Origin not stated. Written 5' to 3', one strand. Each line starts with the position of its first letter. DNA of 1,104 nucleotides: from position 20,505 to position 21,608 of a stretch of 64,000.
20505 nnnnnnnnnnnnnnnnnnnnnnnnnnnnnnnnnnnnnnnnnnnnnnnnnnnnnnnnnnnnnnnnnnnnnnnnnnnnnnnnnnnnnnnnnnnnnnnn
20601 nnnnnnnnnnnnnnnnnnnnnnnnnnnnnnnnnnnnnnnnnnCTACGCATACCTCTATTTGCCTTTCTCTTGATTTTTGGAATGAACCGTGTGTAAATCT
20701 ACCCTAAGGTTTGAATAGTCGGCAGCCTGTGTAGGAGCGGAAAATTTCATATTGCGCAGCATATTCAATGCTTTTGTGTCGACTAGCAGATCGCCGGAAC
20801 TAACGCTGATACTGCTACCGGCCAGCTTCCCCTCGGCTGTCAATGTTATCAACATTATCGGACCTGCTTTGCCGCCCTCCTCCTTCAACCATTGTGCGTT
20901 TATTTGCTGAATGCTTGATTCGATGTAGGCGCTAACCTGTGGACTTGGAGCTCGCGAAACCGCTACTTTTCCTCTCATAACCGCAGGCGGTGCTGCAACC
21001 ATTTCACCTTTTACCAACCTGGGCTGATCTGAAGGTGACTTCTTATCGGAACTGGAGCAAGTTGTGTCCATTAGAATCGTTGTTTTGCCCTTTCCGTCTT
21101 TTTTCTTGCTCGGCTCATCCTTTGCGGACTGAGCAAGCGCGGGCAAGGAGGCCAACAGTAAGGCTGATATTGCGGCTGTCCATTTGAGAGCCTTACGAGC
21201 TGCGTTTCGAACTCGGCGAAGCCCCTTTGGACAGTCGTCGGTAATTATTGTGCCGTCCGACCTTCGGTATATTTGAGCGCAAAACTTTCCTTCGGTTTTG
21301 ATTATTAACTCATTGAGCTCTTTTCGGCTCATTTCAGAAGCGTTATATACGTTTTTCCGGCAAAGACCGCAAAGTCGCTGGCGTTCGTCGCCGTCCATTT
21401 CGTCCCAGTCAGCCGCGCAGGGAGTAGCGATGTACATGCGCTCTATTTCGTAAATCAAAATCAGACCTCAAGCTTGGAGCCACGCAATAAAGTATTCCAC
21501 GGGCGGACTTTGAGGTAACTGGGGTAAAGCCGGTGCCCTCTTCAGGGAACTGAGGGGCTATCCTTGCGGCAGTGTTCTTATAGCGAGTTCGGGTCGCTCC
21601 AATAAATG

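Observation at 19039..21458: Tandem triplication of a Cys5 zinc-ribbon-like / TM / TolA-TonB-C-like envelope protein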

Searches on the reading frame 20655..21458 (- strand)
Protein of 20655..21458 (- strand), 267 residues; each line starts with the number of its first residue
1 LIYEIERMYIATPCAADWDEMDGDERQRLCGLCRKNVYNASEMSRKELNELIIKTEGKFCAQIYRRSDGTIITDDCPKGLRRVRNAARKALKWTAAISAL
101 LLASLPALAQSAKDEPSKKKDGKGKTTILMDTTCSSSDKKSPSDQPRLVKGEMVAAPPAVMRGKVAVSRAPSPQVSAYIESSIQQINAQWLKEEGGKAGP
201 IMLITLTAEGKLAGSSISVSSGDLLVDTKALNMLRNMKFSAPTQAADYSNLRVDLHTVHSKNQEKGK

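Call 4: search_protein_families(library=pfam, proteins=[window:20655-21458:-], max_evalue=1)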
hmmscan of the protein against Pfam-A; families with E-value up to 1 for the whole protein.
window:20655-21458:- (267 aa): 2 families
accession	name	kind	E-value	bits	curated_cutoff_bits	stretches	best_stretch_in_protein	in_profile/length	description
PF13103.11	TonB_2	-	0.0097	16.5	22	1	177-237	3-65/85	TonB C terminal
PF03544.19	TonB_C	-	0.016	16.1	24.6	1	203-245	21-63/79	Gram-negative bacterial TonB protein C-terminal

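Call 5: search_protein_families(library=ncbifam, proteins=[window:20655-21458:-], max_evalue=1)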
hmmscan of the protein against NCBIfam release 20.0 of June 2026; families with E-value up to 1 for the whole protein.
window:20655-21458:- (267 aa): 1 family
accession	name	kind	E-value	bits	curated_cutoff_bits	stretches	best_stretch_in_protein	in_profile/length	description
TIGR01352.1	tonB_Cterm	subfamily_domain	3.3e-07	30.5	27.1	1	203-246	19-62/76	TonB family protein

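Call 10: find_homologous_proteins(query=window:20655-21458:-, max_evalue=0.001)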
Query window:20655-21458:- (267 aa): 8 proteins with E <= 0.001 among 1624 candidates.
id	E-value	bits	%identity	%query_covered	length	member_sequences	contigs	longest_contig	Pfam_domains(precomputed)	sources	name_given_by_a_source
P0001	6.8e-171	584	100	100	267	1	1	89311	-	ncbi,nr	ncbi:MAG: TonB family protein [Candidatus Obscuribacterales bacterium]|nr:TonB family protein [Candi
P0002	6.9e-69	250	48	100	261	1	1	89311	-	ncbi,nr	ncbi:MAG: energy transducer TonB [Candidatus Obscuribacterales bacterium]|nr:energy transducer TonB 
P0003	3.4e-26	110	44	61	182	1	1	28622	-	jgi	jgi:hypothetical protein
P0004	2.1e-25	108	38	56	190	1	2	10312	-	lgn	-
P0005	2.1e-23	101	52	36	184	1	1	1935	-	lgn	-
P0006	9.2e-20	89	51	31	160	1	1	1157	-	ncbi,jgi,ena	jgi:hypothetical protein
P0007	7.8e-19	86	33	58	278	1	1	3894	PF03544.20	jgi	jgi:TonB family protein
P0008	1.3e-17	82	58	25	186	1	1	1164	-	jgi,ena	-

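Call 29: search_protein_families(library=pfam, alignment_id=A3, max_evalue=0.01)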
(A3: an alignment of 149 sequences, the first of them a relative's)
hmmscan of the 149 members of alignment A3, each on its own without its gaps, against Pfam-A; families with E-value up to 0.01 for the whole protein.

A. member 1, P0001 (267 aa): 1 family
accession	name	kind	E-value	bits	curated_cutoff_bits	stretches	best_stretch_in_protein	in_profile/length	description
PF13103.11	TonB_2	-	0.0097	16.5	22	0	177-237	3-65/85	TonB C terminal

B. families by the number of members that match (of 149 scanned): 25 families
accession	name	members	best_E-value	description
PF13620.12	CarboxypepD_reg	13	1.3e-20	Carboxypeptidase regulatory-like domain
PF13715.12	CarbopepD_reg_2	13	1.3e-08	CarboxypepD_reg-like domain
PF17210.9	SdrD_B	10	2.1e-07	SdrD B-like domain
PF03544.19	TonB_C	8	5.5e-19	Gram-negative bacterial TonB protein C-terminal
PF17802.7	SpaA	8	2.5e-06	Prealbumin-like fold domain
PF09430.16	EMC7_beta-sandw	5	1.4e-05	ER membrane protein complex subunit 7, beta-sandwich domain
PF13103.11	TonB_2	4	4.8e-05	TonB C terminal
PF23194.1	NOMO_5th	4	0.00073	NOMO fifth transthyretin-like domain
PF07210.18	DUF1416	3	8.3e-05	Protein of unknown function (DUF1416)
PF10670.15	DUF4198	3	0.0001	Domain of unknown function (DUF4198)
PF08308.17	PEGA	3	0.00037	PEGA domain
PF23193.1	NOMO_3rd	3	0.002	NOMO third transthyretin-like domain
PF20598.4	DUF6795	2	0.00013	Domain of unknown function (DUF6795)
PF02369.22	Big_1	2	0.00045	Bacterial Ig-like domain (group 1)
PF00775.27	Dioxygenase_C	2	0.00063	Dioxygenase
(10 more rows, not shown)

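Call 36: predict_structure(alignment_id=A3)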
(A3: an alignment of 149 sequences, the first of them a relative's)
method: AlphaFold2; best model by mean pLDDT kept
length: 267 residues; sequences in the alignment: 149
mean_pLDDT: 74.5   pTM: 0.44
mean pLDDT of the five models: 74.5, 74.1, 73.2, 73.0, 71.9
residues with pLDDT >= 90: 87; 70-90: 83; 50-70: 42; < 50: 55
segments of 3 or more residues with pLDDT < 50: 118-127, 129-141, 143-164
pLDDT, mean of each block of 10 residues (from residue 1): 63 82 92 87 87 85 61 53 85 97 88 54 46 41 41 39 53 89 94 90 92 92 90 95 80 79 50
secondary structure, 60 per line:
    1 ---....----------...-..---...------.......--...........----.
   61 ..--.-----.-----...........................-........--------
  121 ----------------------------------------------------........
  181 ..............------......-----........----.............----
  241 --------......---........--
elements in order: H4-7 E27-29 E36-39 H45-55 E60-62 H77-103 H105-112 H173-194 E201-206 E212-219 H224-236 E249-254 H258-265

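Call 40: fold_search(model_id=the predicted structure, library=pdb)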
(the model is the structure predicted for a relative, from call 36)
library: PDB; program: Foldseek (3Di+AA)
matches with E <= 10: 503; with E <= 0.001: 0
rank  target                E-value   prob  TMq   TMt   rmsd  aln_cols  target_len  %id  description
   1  2m2k_MODEL_1_A        2.9e-03  0.99  0.24  0.42  13.1       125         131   17  The structure of HasB CTD (released 2013-04-10)
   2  2x9a_B                2.1e-02  0.99  0.24  0.60   3.5        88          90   17  crystal structure of g3p from phage IF1 in complex with its coreceptor, the C-terminal domain of TolA (released 2010-12-01)
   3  6s3w_MODEL_1_A        2.2e-02  0.99  0.25  0.47   9.5       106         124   20  Solution NMR Structure of TolAIII Bound to a Peptide Derived from the N-terminus of TolB (released 2020-03-25)
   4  9dc4_T                2.7e-02  0.99  0.18  0.52   4.6        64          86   20  Transferrin Binding Protein A in complex with transferrin binding protein B, transferrin and globular domain of TonB (released 2026-03-04)
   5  6sly_MODEL_1_A        2.9e-02  0.97  0.22  0.50   7.4        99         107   15  NMR solution structure of Helicobacter pylori TonB-CTD (residues 179-285) (released 2020-03-25)
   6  7zc8_A                4.5e-02  0.87  0.17  0.43   5.5        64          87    8  Crystal structure of the C-terminal domain of FusB, a TonB homologue (released 2022-08-17)
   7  1lr0                  5.5e-02  0.96  0.25  0.46   4.8       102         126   17  Pseudomonas aeruginosa TolA Domain III, Seleno-methionine Derivative (released 2002-05-29)
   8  5lw8_MODEL_1_A        5.8e-02  0.85  0.20  0.47   5.2        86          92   12  NMR solution structure of Helicobacter pylori TonB-CTD (residues 194-285) (released 2016-10-19)
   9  3qdr_A                6.2e-02  0.98  0.24  0.56   3.7        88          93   17  Structural characterization of the interaction of colicin A, colicin N, and TolB with the TolAIII translocon (released 2012-01-25)
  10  1s62_MODEL_1_A        6.2e-02  0.96  0.25  0.56   5.3        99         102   19  Solution structure of the Escherichia coli TolA C-terminal domain (released 2005-02-15)
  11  1xx3_MODEL_1_A        6.6e-02  0.95  0.16  0.45   5.0        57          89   10  Solution Structure of Escherichia coli TonB-CTD (released 2005-02-15)
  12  6fw4_MODEL_1_A        7.5e-02  0.72  0.22  0.46   5.1       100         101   16  Protein-protein interactions and conformational changes : Importance of the hydrophobic cavity of TolA C-termi (released 2019-03-20)
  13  2gsk_B                8.0e-02  0.82  0.15  0.43   5.1        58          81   10  Structure of the BtuB:TonB Complex (released 2006-06-13)
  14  2k9k_MODEL_1_A        8.0e-02  0.30  0.14  0.31  15.1       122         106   13  Molecular characterization of the tonb2 protein from vibrio anguillarum (released 2008-11-18)
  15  7zc8_B                8.6e-02  0.75  0.16  0.42   5.7        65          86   11  Crystal structure of the C-terminal domain of FusB, a TonB homologue (released 2022-08-17)
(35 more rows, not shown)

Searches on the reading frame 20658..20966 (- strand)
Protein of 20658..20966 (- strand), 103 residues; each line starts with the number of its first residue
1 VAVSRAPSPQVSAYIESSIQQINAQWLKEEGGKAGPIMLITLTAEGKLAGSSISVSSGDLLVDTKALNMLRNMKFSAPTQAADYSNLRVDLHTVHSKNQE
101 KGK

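Call 81: search_solved_structures(query=window:20658-20966:-, max_evalue=10, show_alignments=2)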
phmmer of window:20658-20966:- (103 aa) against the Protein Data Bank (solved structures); distinct sequences matched with E-value up to 10: 12.
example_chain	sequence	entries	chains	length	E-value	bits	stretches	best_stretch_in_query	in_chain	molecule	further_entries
6s3w_A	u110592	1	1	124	0.044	17.3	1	18-74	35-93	Cell envelope integrity/translocation protein TolA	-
1lr0_A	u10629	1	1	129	0.048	17.1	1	18-74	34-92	TolA protein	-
5hhm_D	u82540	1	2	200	0.29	14.7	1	10-49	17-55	JM22 TCR alpha chain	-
2vlj_D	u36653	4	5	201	0.31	14.6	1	10-49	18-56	JM22 TCR ALPHA CHAIN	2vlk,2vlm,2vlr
2cdf_A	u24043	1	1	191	0.32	14.5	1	10-49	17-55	TCR 5E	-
5hho_D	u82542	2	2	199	0.32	14.5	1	10-49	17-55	JM22 TCR alpha chain | M1-specific T cell receptor alpha chain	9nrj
2xn9_A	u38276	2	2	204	0.34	14.4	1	10-49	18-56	T CELL RECEPTOR ALPHA CHAIN C REGION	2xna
5euo_E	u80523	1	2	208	0.36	14.3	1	10-49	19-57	PF6 TCR alpha chain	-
7s8i_A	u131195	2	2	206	0.36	14.3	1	10-49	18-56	TRAV27_LC13 TCR ALPHA CHAIN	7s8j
1oga_D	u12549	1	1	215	0.37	14.3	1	10-49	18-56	T-CELL RECEPTOR ALPHA CHAIN V REGION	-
6lrh_A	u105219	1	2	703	1.4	12.4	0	19-73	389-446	Alr4995 protein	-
6lrf_A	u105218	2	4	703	1.5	12.4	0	19-73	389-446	Alr4995 protein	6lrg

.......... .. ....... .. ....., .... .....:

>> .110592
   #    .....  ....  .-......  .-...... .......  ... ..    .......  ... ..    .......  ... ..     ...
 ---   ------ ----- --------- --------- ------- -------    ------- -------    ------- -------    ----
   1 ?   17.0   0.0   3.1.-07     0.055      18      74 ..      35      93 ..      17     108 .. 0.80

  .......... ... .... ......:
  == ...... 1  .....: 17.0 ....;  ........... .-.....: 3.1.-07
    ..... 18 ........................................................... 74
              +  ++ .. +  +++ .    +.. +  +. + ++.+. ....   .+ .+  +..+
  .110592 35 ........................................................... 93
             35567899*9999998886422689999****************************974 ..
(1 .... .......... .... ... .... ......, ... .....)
